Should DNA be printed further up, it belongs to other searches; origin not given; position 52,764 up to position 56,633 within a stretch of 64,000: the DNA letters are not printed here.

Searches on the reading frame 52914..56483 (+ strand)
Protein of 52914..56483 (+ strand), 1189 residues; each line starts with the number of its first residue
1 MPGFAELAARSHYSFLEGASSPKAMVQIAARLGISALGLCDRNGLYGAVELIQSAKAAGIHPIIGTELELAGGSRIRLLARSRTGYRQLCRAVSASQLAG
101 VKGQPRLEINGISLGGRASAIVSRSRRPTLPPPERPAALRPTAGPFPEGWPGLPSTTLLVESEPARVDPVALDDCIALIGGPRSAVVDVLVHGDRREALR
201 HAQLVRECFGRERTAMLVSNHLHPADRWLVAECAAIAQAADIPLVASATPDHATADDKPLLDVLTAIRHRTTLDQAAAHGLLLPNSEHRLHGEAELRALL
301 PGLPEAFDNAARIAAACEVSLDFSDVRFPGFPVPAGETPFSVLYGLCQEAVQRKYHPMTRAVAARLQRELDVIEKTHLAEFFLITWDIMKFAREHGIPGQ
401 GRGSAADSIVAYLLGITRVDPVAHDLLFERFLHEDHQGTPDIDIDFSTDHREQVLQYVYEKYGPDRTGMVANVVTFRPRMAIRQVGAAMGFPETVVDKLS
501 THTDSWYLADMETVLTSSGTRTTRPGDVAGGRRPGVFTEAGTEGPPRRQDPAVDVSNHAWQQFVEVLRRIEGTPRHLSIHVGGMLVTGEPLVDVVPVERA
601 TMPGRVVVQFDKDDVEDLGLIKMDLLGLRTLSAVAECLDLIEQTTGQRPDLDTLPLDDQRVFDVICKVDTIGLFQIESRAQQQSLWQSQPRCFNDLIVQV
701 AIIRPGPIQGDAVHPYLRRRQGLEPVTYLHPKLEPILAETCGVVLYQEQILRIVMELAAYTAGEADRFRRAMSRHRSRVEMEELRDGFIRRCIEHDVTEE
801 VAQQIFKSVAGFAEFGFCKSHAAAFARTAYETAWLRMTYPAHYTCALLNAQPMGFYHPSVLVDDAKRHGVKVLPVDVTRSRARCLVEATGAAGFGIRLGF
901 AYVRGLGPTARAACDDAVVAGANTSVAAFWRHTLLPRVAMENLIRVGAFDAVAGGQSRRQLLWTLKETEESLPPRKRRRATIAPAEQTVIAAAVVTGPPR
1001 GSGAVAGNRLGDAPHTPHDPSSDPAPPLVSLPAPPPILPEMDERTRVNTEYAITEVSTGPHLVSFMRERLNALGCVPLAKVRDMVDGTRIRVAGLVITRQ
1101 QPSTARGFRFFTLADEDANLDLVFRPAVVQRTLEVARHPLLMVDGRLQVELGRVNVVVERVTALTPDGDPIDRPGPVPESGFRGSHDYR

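Call 5: search_protein_families(library=pfam, proteins=[window:52914-56483:+], max_evalue=0.01)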
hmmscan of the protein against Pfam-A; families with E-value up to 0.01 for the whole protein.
window:52914-56483:+ (1189 aa): 5 families
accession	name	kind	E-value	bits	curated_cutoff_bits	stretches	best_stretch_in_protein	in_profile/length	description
PF07733.18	DNA_pol3_alpha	-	4.6e-76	256.3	23.9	1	343-627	3-260/260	Bacterial DNA polymerase III alpha NTPase domain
PF17657.6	DNA_pol3_finger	-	7.9e-54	181.9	22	1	630-795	1-165/166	Bacterial DNA polymerase III alpha subunit finger domain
PF02811.25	PHP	-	3.7e-20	73.3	26.4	1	9-107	4-106/164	PHP domain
PF14579.12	HHH_6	-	2.3e-12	47.4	25.6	1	869-961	1-90/90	Helix-hairpin-helix motif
PF01336.31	tRNA_anti-codon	-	0.00064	20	27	1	1091-1162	2-73/75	OB-fold nucleic acid binding domain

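Call 6: search_protein_families(library=ncbifam, proteins=[window:52914-56483:+], max_evalue=0.01)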
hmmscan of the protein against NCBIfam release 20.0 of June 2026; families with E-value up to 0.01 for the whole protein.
window:52914-56483:+ (1189 aa): 14 families
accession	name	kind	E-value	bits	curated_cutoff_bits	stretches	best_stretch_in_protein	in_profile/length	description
NF004225.0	PRK05672.1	subfamily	6.5e-299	994.5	939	3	549-972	468-889/1047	error-prone DNA polymerase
NF004226.0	PRK05673.1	equivalog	8.6e-202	673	1002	2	174-1164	132-1062/1146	DNA polymerase III subunit alpha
NF005298.0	PRK06826.1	equivalog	1.5e-191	638.9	1260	3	558-979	486-907/1151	DNA polymerase III subunit alpha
TIGR00594.1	polc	superfamily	1.2e-182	609.5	434.35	2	176-972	129-899/1022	DNA polymerase III subunit alpha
NF005377.0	PRK06920.1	equivalog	9.2e-152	507.2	1806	3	557-909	470-813/1108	DNA polymerase III subunit alpha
NF005617.0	PRK07374.1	equivalog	5.9e-146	488.1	1653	2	193-975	153-916/1170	DNA polymerase III subunit alpha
NF005516.0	PRK07135.1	equivalog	2.3e-126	423.3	1084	2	309-911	198-767/974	DNA polymerase III DnaE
NF005582.0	PRK07279.1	equivalog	1.2e-124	417.5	1279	3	556-953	424-805/1033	DNA polymerase III subunit alpha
NF004550.0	PRK05898.1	equivalog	1.8e-120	403.8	1182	2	252-952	145-809/971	DNA polymerase III subunit alpha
NF007079.0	PRK09532.1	equivalog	9.2e-110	368.2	1525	3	560-835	502-792/876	DNA polymerase III subunit alpha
NF001688.0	PRK00448.1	equivalog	6.4e-19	67.1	873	2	356-423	847-914/1445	PolC-type DNA polymerase III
TIGR01405.1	polC_Gram_pos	equivalog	2e-16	59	1043.45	2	356-423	612-679/1211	DNA polymerase III subunit alpha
NF005616.0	PRK07373.1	equivalog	8e-15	54.3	646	1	814-965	35-183/449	DNA polymerase III subunit alpha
NF041577.1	nside_bi_sphtase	equivalog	0.003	16.8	400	0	11-69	8-66/276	3',5'-nucleoside bisphosphate phosphatase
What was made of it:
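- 52914..56483 (+): dnaE2: error-prone C-family polymerase (1189 aa). NF004225, 994.5 bits against cutoff 939; PHP, DNA_pol3_alpha, finger and HHH_6 domains (calls 5, 6).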
